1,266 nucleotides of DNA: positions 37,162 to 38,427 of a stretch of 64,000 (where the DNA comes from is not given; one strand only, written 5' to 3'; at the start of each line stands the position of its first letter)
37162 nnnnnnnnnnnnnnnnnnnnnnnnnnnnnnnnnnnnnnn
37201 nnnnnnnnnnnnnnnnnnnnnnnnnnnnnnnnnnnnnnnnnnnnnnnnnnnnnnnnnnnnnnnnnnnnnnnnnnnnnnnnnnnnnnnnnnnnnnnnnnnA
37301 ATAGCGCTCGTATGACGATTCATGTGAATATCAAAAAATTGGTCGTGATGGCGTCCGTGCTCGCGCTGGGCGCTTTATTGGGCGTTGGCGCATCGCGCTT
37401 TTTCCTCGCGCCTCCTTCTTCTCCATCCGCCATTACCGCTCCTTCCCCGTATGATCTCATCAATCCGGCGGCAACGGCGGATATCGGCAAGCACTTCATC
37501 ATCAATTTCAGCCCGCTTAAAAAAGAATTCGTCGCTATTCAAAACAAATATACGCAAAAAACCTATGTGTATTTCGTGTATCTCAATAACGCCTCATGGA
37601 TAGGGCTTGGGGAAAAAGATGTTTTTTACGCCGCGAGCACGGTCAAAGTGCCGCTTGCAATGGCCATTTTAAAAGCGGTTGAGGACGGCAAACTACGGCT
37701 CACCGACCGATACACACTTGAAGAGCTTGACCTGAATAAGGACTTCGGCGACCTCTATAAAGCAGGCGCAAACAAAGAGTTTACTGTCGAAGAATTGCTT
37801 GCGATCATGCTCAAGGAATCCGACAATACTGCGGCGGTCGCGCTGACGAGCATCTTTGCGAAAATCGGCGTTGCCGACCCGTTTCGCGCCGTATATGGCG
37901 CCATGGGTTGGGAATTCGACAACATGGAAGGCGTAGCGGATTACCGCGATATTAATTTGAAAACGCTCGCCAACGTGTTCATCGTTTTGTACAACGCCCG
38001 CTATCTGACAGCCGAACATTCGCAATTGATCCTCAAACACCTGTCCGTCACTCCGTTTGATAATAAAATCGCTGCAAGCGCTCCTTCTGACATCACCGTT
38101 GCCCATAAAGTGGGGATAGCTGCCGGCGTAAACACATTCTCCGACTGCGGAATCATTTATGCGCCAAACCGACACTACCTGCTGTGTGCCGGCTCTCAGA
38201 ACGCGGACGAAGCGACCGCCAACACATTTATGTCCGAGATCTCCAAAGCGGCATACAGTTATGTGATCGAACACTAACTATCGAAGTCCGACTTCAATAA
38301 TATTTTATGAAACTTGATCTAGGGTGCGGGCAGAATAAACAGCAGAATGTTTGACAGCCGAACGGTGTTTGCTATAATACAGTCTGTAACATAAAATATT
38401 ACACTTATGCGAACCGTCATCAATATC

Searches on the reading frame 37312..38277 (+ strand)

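Call 85: search_protein_families(library=pfam, proteins=[window:37312-38277:+], max_evalue=0.0001)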
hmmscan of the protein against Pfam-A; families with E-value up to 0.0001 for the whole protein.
window:37312-38277:+ (321 aa): 2 families
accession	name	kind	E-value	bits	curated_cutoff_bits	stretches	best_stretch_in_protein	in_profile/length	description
PF13354.11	Beta-lactamase2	-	2.6e-36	125.4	22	1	86-293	2-212/214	Beta-lactamase enzyme family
PF00768.25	Peptidase_S11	-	2.2e-05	24.5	27.6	1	104-182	34-115/239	D-alanyl-D-alanine carboxypeptidase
